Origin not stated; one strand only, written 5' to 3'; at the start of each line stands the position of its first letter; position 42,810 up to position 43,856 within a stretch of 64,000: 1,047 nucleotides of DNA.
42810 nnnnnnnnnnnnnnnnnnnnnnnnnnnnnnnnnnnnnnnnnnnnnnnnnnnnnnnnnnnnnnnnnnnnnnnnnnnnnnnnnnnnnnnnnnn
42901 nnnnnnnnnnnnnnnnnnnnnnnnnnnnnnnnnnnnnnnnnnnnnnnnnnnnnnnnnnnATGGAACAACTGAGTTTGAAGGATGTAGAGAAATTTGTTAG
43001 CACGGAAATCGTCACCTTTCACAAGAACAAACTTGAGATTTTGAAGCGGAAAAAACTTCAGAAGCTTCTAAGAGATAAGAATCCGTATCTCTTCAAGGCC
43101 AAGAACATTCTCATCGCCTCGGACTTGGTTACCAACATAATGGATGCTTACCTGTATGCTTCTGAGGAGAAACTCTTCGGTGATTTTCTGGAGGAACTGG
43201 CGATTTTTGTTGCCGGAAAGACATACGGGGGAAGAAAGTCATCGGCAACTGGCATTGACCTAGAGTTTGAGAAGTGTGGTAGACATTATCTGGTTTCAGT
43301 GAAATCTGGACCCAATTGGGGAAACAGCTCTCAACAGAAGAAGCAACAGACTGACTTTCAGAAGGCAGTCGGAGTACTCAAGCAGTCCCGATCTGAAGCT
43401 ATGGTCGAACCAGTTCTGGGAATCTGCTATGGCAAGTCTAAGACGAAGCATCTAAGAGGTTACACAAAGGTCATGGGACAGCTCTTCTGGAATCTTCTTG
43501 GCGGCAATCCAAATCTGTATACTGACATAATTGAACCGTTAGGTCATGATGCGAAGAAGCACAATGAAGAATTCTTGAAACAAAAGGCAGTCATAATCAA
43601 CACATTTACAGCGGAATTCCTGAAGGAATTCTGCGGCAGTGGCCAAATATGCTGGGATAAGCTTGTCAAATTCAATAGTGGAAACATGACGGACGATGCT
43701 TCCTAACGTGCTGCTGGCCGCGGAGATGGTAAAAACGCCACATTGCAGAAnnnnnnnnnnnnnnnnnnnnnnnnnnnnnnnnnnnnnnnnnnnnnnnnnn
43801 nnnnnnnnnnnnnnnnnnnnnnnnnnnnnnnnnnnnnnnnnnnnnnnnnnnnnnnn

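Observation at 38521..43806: Apparently lower-GC accessory island inserted between a flavin reductase gene and tgt-yajC-def-fmt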

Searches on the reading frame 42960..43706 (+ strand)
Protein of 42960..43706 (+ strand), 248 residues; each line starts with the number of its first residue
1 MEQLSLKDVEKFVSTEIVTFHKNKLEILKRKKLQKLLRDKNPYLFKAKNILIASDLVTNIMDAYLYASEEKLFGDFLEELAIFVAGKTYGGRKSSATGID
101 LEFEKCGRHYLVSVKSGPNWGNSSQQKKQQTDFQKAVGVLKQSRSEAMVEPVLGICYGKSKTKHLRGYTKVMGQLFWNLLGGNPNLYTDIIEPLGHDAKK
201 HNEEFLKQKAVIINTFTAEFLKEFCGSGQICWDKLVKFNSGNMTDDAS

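Call 5: search_protein_families(library=pfam, proteins=[window:42960-43706:+], max_evalue=0.01)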
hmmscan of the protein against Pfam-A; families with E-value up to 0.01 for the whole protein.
window:42960-43706:+ (248 aa): 1 family
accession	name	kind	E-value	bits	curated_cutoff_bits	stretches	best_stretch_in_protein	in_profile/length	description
PF14511.12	RE_EcoO109I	-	5.8e-71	238.8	22.5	1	8-202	2-198/198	Type II restriction endonuclease EcoO109I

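Call 6: search_protein_families(library=ncbifam, proteins=[window:42960-43706:+], max_evalue=0.01)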
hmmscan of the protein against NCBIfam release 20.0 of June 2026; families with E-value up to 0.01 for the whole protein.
window:42960-43706:+ (248 aa): 0 families

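Call 24: search_solved_structures(query=window:42960-43706:+, show_alignments=1, max_evalue=0.01)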
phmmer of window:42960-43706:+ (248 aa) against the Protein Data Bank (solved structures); distinct sequences matched with E-value up to 0.01: 0.

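Call 29: find_homologous_proteins(query=window:42960-43706:+, max_evalue=0.00001)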
Query window:42960-43706:+ (248 aa): 8000 proteins with E <= 0.00001 among 8000 candidates; the best 120 are listed.
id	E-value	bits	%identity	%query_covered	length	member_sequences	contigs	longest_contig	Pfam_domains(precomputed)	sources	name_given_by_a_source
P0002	1.7e-162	557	100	100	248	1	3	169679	PF14511.13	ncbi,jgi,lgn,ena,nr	ncbi:MAG: cytosolic protein [candidate division Zixibacteria bacterium]|nr:cytosolic protein [candid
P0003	3.7e-105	369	68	98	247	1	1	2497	PF14511.13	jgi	-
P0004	3.4e-101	356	67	98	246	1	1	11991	PF14511.13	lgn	-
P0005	1.7e-100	354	67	98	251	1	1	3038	PF14511.13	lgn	-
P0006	2.1e-100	353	67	98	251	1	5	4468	PF14511.13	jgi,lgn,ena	-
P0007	2.2e-100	353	66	98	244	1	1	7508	PF14511.13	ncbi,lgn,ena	-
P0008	2.3e-100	353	67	98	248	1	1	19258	PF14511.13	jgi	-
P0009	2.5e-100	353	65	98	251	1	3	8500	PF14511.13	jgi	-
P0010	2.6e-100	353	68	98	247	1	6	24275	PF14511.13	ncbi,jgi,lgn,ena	-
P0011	8.8e-100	351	67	98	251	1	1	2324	PF14511.13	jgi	-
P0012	9.8e-100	351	65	98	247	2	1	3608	PF14511.13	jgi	-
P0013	5.6e-99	349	66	98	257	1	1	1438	PF14511.13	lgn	-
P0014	6.9e-99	348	64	98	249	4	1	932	PF14511.13,PF09520.17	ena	-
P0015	7.0e-99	348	65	98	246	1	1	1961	PF14511.13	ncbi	-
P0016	7.4e-99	348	67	98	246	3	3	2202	PF14511.13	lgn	-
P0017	8.8e-99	348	64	99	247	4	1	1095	PF14511.13,PF09520.17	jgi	-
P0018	1.3e-98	348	66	98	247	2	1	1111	PF14511.13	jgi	jgi:hypothetical protein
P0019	1.3e-98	348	65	98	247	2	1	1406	PF14511.13,PF09520.17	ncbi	-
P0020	1.5e-98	347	66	98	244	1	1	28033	PF14511.13,PF09520.17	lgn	-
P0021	1.6e-98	347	63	98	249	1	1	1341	PF14511.13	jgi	jgi:hypothetical protein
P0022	1.7e-98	347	65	98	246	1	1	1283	PF14511.13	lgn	-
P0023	2.4e-98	347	66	98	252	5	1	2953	PF14511.13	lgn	-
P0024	2.7e-98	347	63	98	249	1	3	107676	PF14511.13,PF09520.17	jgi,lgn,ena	jgi:hypothetical protein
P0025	3.1e-98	346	65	98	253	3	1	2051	PF14511.13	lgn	-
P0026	4.3e-98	346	65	98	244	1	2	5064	PF14511.13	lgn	-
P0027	4.8e-98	346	64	98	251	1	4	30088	PF14511.13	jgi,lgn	-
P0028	6.2e-98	345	65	98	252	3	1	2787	PF14511.13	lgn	-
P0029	6.4e-98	345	63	98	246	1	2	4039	PF14511.13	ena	-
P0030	6.6e-98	345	64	98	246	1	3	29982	PF14511.13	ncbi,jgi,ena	-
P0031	7.1e-98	345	64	98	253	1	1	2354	PF14511.13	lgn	-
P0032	7.5e-98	345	66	98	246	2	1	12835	PF14511.13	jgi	-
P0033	9.2e-98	345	64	98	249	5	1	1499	PF14511.13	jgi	jgi:hypothetical protein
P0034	1.0e-97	345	63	98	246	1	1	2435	PF14511.13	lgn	-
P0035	1.1e-97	345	63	98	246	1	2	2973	PF14511.13,PF09520.17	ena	-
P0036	1.3e-97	344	64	98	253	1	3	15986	PF14511.13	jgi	-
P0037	1.4e-97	344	63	100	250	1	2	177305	PF14511.13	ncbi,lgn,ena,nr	ncbi:MAG: hypothetical protein K8R02_02970 [Anaerohalosphaeraceae bacterium]|nr:hypothetical protein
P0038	1.7e-97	344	63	98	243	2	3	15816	PF14511.13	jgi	-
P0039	1.9e-97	344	62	98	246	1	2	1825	PF14511.13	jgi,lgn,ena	-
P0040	2.2e-97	344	61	98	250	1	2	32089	PF14511.13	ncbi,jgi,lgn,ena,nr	ncbi:MAG TPA: cytosolic protein [Planctomycetes bacterium]|nr:cytosolic protein [Planctomycetota bac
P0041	2.7e-97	343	64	98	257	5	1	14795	PF14511.13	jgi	jgi:hypothetical protein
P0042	3.3e-97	343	63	98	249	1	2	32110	PF14511.13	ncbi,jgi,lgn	-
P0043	3.5e-97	343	65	99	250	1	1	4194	PF14511.13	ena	-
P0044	3.5e-97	343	65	98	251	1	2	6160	PF14511.13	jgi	-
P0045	3.7e-97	343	64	98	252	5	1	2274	PF14511.13,PF09520.17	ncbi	-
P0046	3.8e-97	343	65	98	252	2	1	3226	PF14511.13,PF09520.17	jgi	-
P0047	4.1e-97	343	63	98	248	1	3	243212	PF14511.13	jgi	-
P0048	4.8e-97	342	61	99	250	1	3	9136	PF14511.13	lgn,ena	-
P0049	4.9e-97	342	63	98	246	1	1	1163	PF14511.13,PF09520.17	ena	-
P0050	5.5e-97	342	64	98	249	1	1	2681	PF14511.13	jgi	jgi:type II restriction endonuclease EcoO109I-like protein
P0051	5.6e-97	342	63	98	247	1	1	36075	PF14511.13,PF09520.17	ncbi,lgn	-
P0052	5.6e-97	342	63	98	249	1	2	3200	PF14511.13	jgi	jgi:hypothetical protein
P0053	6.3e-97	342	62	98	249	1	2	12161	PF14511.13,PF09520.17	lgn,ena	-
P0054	6.4e-97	342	63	98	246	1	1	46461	PF14511.13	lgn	-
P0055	6.5e-97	342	63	98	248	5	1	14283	PF14511.13,PF09520.17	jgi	jgi:hypothetical protein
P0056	7.2e-97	342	63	98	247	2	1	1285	PF14511.13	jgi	jgi:hypothetical protein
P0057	7.4e-97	342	64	98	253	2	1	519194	PF14511.13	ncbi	-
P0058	7.7e-97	342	64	98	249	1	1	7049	PF14511.13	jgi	jgi:hypothetical protein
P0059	8.7e-97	342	62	98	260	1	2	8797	PF14511.13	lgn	-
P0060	1.1e-96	341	65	98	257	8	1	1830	PF14511.13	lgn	-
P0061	1.4e-96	341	62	98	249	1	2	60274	PF14511.13,PF09520.17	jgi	-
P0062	1.5e-96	341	64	98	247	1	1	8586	PF14511.13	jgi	-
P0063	1.6e-96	341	62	98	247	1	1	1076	PF14511.13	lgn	-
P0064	1.6e-96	341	62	99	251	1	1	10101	PF14511.13,PF09520.17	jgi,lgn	-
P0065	1.8e-96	341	63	98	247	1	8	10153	PF14511.13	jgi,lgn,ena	-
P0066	1.9e-96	341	65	98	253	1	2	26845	PF14511.13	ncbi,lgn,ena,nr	ncbi:MAG TPA: cytosolic protein [Phycisphaerales bacterium]|nr:cytosolic protein [Phycisphaerales ba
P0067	3.4e-96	340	63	98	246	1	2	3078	PF14511.13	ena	-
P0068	3.9e-96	339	64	98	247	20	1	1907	PF14511.13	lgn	-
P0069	4.0e-96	339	62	98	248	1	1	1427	PF14511.13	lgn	-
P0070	4.8e-96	339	64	98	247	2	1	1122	PF14511.13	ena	-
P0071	5.5e-96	339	62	99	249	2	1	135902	PF14511.13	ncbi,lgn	-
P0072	6.7e-96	339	61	100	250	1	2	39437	PF14511.13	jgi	-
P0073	6.8e-96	339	62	98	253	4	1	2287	PF14511.13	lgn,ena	-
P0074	7.0e-96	339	61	98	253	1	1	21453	PF14511.13,PF09520.17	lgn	-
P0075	7.4e-96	339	63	98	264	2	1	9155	PF14511.13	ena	-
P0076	7.4e-96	339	63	98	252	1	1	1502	PF14511.13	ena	-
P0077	9.5e-96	338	62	98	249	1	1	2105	PF14511.13,PF09520.17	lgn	-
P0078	1.0e-95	338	64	98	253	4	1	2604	PF14511.13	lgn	-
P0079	1.1e-95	338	64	98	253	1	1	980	PF14511.13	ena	-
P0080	1.6e-95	337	65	98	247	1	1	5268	PF14511.13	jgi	-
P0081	1.6e-95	337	61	98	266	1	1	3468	PF14511.13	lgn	-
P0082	1.8e-95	337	62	98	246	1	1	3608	PF14511.13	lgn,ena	-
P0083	1.9e-95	337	63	98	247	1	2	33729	PF14511.13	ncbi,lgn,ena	-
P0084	3.0e-95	337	61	98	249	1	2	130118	PF14511.13,PF09520.17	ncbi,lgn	-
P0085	3.2e-95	336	62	98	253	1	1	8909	PF14511.13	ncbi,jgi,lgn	-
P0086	3.2e-95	336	63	98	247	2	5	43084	PF14511.13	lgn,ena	-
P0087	3.8e-95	336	61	98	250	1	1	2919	PF14511.13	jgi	-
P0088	3.9e-95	336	64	98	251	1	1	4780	PF14511.13,PF09520.17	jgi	-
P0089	4.1e-95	336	62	98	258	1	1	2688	PF14511.13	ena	-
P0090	4.2e-95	336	64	98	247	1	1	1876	PF14511.13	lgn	-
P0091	4.3e-95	336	62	98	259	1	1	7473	PF14511.13,PF09520.17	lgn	-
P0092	4.5e-95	336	61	98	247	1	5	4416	PF14511.13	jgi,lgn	jgi:hypothetical protein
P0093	5.4e-95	336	63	98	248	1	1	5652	PF14511.13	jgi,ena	-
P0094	5.9e-95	336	63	98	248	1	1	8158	PF14511.13,PF09520.17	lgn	-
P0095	7.2e-95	335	63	98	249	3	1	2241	PF14511.13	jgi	jgi:hypothetical protein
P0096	7.3e-95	335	62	98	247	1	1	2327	PF14511.13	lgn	-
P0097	9.1e-95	335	62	98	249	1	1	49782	PF14511.13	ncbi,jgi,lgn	ncbi:MAG: PmeII family type II restriction endonuclease [Phycisphaerae bacterium]|jgi:hypothetical p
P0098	9.4e-95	335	61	98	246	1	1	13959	PF14511.13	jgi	jgi:hypothetical protein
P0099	9.9e-95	335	59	98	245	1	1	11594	PF14511.13,PF09520.17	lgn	-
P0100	1.0e-94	335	61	100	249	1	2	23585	PF14511.13,PF09520.17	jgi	-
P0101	1.3e-94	335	61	98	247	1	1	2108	PF14511.13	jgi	jgi:type II restriction endonuclease EcoO109I-like protein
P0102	1.4e-94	334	61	98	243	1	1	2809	PF14511.13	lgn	-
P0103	1.4e-94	334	62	98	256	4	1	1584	PF14511.13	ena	-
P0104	1.4e-94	334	61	98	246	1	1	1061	PF14511.13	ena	-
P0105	1.5e-94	334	60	100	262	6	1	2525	PF14511.13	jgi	jgi:hypothetical protein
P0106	1.7e-94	334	62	98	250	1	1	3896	PF14511.13,PF09520.17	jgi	jgi:hypothetical protein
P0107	1.8e-94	334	62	98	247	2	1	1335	PF14511.13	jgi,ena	jgi:hypothetical protein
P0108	2.0e-94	334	65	98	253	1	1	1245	PF14511.13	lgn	-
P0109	2.0e-94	334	64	98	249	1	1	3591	PF14511.13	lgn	-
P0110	3.1e-94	333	62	98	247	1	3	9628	PF14511.13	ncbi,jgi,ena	-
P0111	3.4e-94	333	60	98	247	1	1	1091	PF14511.13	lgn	-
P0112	3.4e-94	333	63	98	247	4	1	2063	PF14511.13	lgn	-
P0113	3.6e-94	333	62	98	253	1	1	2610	PF14511.13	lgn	-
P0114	3.8e-94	333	58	98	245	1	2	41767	PF14511.13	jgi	jgi:hypothetical protein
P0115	4.2e-94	333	63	98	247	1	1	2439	PF14511.13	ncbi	-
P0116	4.7e-94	333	63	98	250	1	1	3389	PF14511.13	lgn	-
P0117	4.7e-94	333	60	98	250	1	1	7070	PF14511.13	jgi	-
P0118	4.8e-94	333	62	98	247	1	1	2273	PF14511.13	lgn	-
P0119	4.8e-94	333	60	98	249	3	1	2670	PF14511.13,PF09520.17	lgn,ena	-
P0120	7.4e-94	332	60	98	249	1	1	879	PF14511.13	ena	-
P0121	7.5e-94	332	61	98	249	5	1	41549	PF14511.13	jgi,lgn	jgi:hypothetical protein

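Call 48: search_protein_families(library=padloc, proteins=[window:42960-43706:+], max_evalue=0.01)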
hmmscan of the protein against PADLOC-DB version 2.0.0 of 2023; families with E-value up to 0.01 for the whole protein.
window:42960-43706:+ (248 aa): 0 families

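Call 84: search_protein_families(library=phrogs, proteins=[window:42960-43706:+], max_evalue=0.01)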
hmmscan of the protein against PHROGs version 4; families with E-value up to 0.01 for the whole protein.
window:42960-43706:+ (248 aa): 0 families

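Call 87: search_dna_similar(query=window:42960-43706:+, collection=plasmids, mode=protein, max_evalue=0.00001, max_rows=12)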
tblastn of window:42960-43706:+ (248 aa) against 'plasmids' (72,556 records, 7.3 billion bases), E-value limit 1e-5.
Records with a match: 13; places in all: 13; records where one place covers at least 80% of the query: 11.
Best place of each record, by identity: <60% 13.
By first word of the organism name: Aeromonas 3; Klebsiella 3; Photobacterium 2; Enterobacter 1; Salmonella 1; Raoultella 1; Citrobacter 1; Acinetobacter 1.
By predicted mobility (MOB-suite, as given by PLSDB): mobilizable 11; non-mobilizable 2.
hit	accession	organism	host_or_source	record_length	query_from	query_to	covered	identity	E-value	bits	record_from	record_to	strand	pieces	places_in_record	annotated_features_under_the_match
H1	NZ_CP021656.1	Aeromonas salmonicida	culture,rock biofilm and bottom ...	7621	9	246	96%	46.9%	6e-54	193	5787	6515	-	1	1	PmeII family type II restriction endonuclease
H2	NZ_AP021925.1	Aeromonas sp. WP2-W18-CRE-05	-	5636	20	242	90%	48.9%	2e-53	192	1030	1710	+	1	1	PmeII family type II restriction endonuclease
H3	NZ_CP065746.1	Aeromonas allosaccharophila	-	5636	20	242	90%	48.9%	2e-53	192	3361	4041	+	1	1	PmeII family type II restriction endonuclease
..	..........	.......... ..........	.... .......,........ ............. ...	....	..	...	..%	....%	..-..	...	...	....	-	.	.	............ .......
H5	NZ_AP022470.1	Enterobacter roggenkampii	-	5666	20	245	91%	47.0%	2e-54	195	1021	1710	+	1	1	PmeII family type II restriction endonuclease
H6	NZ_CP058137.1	Klebsiella quasipneumoniae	culture,Wastewater influent sample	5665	20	245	91%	47.0%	2e-54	195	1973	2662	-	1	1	PmeII family type II restriction endonuclease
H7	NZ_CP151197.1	Klebsiella variicola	sewage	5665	20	245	91%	47.0%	2e-54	195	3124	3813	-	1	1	PmeII family type II restriction endonuclease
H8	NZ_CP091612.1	Salmonella enterica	Homo sapiens,feces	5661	20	242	90%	47.1%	1e-53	192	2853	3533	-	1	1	PmeII family type II restriction endonuclease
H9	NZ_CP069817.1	Raoultella planticola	-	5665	20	239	89%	46.9%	3e-52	188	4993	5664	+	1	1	none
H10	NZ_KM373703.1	Citrobacter sp. 36-4CPA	-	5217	38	242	83%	48.3%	2e-53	191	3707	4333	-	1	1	PmeII family type II restriction endonuclease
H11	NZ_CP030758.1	Acinetobacter schindleri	whole organism,the condensate water of ...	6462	1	245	99%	37.5%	4e-33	133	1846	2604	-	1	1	PmeII family type II restriction endonuclease | site-specific DNA-methyltransferase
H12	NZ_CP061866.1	Photobacterium damselae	Seriola lalandi,cell culture,caudal ...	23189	53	244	77%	44.9%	3e-41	157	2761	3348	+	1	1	hypothetical protein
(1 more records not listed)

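Call 88: get_annotated_region(hit=H5, flank=3000)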
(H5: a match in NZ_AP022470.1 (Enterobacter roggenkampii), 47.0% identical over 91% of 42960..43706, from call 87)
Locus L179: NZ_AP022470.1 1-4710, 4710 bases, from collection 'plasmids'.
description: Enterobacter roggenkampii strain STW0522-66 plasmid pSTW0522-66-5, complete sequence
organism: Enterobacter roggenkampii (NCBI taxid 1812935)
taxonomy: Bacteria; Pseudomonadota; Gammaproteobacteria; Enterobacterales; Enterobacteriaceae; Enterobacter; Enterobacter roggenkampii
host: -; source: -; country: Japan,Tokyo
typing (MOB-suite, as given by PLSDB): mobilizable; replicon ColRNAI_rep_cluster_1987; relaxase MOBP,MOBP
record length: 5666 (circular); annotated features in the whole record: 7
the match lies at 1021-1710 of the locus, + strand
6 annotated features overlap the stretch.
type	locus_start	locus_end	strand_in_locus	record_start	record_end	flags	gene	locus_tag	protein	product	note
CDS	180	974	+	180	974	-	-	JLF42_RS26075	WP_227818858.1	site-specific DNA-methyltransferase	GO:0009307 - DNA restriction-modification system [Evidence IEA]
CDS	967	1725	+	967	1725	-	-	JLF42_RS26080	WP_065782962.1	PmeII family type II restriction endonuclease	-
CDS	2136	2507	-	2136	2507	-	-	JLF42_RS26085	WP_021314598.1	hypothetical protein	-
CDS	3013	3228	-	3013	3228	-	-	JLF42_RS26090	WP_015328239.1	MbeD family mobilization/exclusion protein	-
CDS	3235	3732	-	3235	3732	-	-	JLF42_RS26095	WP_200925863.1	MbeB family mobilization protein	-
CDS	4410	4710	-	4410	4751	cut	-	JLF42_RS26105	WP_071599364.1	MobC family plasmid mobilization relaxosome protein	-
